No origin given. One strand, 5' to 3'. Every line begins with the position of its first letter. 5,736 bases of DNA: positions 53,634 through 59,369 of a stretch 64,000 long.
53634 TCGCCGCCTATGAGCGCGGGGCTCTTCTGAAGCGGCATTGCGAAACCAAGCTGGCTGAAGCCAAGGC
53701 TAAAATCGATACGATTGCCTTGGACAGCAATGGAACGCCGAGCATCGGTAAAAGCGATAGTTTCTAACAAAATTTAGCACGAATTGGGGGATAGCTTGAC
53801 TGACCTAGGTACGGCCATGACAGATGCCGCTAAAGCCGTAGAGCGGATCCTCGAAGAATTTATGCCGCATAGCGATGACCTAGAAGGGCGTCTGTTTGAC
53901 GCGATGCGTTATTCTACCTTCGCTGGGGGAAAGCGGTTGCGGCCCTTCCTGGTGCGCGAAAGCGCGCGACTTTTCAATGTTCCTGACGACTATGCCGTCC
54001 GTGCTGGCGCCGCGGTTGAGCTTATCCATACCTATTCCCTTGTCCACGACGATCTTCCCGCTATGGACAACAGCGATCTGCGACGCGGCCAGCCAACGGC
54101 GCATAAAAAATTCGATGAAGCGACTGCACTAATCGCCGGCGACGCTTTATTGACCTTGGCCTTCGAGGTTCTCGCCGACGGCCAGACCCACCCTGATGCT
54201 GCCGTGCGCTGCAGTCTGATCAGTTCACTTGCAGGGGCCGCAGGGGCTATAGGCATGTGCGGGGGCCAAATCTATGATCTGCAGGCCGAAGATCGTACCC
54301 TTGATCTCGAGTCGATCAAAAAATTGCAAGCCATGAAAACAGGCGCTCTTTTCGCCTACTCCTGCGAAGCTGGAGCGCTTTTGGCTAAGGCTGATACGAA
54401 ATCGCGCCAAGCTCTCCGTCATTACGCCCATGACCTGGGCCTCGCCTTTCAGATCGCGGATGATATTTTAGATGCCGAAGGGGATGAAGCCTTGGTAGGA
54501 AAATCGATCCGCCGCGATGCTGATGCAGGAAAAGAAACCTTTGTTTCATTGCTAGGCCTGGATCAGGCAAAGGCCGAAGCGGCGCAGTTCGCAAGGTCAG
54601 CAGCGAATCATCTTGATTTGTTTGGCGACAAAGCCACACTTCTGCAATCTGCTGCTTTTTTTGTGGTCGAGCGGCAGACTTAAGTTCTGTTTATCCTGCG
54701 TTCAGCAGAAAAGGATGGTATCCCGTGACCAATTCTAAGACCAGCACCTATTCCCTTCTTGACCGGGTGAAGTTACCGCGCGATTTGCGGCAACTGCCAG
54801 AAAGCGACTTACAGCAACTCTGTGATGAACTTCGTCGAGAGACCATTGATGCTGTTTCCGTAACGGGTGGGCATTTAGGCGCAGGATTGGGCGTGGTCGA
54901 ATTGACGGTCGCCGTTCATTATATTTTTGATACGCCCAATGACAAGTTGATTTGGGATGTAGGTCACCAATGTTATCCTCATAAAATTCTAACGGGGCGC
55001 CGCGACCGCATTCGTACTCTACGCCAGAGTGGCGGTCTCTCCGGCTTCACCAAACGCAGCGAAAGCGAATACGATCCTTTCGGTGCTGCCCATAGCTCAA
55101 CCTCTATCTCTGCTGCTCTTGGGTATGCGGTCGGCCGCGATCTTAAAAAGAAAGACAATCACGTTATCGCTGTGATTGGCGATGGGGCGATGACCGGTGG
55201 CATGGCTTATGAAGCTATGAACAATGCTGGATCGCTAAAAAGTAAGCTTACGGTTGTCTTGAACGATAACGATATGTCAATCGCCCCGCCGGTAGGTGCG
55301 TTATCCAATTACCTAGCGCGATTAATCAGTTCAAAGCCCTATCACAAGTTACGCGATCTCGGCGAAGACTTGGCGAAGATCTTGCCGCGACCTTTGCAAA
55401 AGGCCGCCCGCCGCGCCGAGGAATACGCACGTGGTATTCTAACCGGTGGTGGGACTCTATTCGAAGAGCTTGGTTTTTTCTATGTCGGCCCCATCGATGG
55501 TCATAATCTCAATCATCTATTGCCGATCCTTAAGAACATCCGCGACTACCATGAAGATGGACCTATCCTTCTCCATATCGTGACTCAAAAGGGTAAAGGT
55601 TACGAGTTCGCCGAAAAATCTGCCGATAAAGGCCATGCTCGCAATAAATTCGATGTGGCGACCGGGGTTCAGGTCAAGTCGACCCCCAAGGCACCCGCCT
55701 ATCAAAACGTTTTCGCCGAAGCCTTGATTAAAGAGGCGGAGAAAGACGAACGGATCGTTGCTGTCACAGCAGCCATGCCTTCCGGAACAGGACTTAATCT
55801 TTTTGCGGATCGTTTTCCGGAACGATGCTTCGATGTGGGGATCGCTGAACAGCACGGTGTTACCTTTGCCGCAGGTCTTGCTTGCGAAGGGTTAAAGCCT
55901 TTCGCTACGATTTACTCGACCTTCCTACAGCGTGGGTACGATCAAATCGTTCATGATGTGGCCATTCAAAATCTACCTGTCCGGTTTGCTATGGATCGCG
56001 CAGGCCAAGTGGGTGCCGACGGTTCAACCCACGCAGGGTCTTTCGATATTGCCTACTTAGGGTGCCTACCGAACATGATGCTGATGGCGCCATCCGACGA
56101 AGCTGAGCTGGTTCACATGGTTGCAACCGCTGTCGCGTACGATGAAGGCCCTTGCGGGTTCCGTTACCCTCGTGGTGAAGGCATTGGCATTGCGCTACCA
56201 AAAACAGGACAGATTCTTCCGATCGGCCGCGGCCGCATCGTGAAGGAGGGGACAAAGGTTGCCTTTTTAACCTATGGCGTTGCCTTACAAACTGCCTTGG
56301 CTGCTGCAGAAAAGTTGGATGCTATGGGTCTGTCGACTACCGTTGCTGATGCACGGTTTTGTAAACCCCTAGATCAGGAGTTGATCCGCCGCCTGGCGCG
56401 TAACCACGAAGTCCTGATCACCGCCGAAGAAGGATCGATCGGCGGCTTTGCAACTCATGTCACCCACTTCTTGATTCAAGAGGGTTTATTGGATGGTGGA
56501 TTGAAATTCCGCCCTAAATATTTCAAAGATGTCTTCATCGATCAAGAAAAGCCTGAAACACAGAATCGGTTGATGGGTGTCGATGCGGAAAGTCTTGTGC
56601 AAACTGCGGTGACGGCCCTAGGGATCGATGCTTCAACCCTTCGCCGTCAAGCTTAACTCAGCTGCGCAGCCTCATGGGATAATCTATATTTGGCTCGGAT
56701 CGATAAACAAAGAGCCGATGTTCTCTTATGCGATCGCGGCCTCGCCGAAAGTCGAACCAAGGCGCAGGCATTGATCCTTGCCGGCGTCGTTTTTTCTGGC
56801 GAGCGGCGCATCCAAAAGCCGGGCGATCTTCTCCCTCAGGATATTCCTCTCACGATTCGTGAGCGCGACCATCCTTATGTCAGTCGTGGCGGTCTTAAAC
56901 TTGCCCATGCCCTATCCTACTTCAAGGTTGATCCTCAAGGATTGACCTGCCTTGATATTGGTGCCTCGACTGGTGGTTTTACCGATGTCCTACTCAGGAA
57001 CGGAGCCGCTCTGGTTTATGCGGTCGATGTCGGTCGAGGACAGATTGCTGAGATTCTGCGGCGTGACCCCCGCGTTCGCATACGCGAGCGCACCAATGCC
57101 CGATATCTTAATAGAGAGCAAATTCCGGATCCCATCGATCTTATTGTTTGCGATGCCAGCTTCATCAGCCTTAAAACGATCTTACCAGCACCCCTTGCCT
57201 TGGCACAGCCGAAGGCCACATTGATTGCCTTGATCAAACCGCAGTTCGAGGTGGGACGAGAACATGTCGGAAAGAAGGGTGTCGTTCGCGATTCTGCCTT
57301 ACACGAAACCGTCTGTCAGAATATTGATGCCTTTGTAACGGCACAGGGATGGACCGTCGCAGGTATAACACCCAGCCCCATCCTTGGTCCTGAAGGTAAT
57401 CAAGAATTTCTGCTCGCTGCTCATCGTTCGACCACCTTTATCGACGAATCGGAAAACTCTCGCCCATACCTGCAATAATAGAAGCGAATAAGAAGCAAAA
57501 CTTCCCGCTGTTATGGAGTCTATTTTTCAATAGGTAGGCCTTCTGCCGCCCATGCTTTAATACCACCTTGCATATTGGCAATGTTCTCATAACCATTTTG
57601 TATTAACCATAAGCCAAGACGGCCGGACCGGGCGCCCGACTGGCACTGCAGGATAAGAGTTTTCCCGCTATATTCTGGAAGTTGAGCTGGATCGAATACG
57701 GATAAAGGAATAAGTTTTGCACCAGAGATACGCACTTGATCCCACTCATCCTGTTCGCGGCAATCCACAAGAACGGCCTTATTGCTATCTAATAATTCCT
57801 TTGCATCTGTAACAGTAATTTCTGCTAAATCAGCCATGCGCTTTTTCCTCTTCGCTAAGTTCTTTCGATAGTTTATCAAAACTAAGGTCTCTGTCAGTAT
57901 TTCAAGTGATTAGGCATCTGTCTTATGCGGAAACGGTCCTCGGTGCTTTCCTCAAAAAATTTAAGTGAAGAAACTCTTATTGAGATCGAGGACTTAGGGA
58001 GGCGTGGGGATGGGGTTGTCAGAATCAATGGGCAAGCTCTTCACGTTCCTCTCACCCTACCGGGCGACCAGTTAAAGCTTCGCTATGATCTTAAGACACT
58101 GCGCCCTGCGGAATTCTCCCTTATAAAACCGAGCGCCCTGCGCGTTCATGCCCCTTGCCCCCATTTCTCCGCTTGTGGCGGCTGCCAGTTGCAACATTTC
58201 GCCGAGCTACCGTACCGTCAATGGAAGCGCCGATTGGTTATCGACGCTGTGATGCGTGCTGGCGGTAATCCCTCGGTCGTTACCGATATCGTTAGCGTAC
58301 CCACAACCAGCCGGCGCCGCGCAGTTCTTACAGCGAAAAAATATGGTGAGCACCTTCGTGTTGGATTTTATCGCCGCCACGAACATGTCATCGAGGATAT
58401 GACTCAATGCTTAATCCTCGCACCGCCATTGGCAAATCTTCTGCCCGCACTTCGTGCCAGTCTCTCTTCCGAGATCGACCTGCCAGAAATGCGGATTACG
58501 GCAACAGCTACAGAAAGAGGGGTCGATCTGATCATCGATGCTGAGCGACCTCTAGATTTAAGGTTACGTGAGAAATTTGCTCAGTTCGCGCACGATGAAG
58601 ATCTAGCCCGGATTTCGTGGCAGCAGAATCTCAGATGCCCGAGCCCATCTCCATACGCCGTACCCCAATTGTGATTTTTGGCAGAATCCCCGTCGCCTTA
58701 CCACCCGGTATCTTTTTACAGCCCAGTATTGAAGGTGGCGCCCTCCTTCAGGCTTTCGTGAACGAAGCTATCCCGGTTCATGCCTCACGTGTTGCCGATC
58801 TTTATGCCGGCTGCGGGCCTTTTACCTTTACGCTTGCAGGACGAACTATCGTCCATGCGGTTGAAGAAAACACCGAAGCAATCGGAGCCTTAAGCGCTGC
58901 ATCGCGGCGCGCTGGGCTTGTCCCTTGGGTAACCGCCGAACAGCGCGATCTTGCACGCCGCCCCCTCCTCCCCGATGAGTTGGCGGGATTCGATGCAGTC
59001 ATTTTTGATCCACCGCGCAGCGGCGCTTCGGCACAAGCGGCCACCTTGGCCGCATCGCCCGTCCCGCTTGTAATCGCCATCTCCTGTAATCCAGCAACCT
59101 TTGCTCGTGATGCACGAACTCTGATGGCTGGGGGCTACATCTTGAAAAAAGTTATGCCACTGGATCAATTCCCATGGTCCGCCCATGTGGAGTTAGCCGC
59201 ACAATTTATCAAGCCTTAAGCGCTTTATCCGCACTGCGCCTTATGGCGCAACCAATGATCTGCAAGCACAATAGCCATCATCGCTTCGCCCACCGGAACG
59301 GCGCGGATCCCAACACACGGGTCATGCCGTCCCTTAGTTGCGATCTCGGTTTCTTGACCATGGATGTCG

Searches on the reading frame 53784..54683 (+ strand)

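Call 72: search_protein_families(library=pfam, proteins=[window:53784-54683:+], max_evalue=0.001)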
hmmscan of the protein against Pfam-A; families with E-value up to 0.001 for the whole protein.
window:53784-54683:+ (299 aa): 1 family
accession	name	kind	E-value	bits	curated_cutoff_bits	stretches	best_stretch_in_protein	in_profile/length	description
PF00348.22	polyprenyl_synt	-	6.3e-58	196.4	27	1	37-271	4-231/251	Polyprenyl synthetase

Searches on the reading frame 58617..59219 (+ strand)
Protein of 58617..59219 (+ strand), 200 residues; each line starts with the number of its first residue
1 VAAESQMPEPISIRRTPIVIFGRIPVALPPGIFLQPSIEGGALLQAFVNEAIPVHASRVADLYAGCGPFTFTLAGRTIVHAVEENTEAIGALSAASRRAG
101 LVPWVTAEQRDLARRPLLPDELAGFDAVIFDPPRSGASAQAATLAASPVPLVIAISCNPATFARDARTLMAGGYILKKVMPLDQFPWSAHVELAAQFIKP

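Call 72: search_protein_families(library=pfam, proteins=[window:58617-59219:+], max_evalue=0.001)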
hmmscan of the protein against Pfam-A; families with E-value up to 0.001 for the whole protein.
window:58617-59219:+ (200 aa): 2 families
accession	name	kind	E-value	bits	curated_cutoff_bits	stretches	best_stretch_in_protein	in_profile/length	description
PF05958.17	tRNA_U5-meth_tr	-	1.7e-09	37.6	23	1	125-193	284-350/357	tRNA (Uracil-5-)-methyltransferase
PF03602.21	Cons_hypoth95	-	0.00031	20.9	24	1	54-134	40-123/182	Conserved hypothetical protein 95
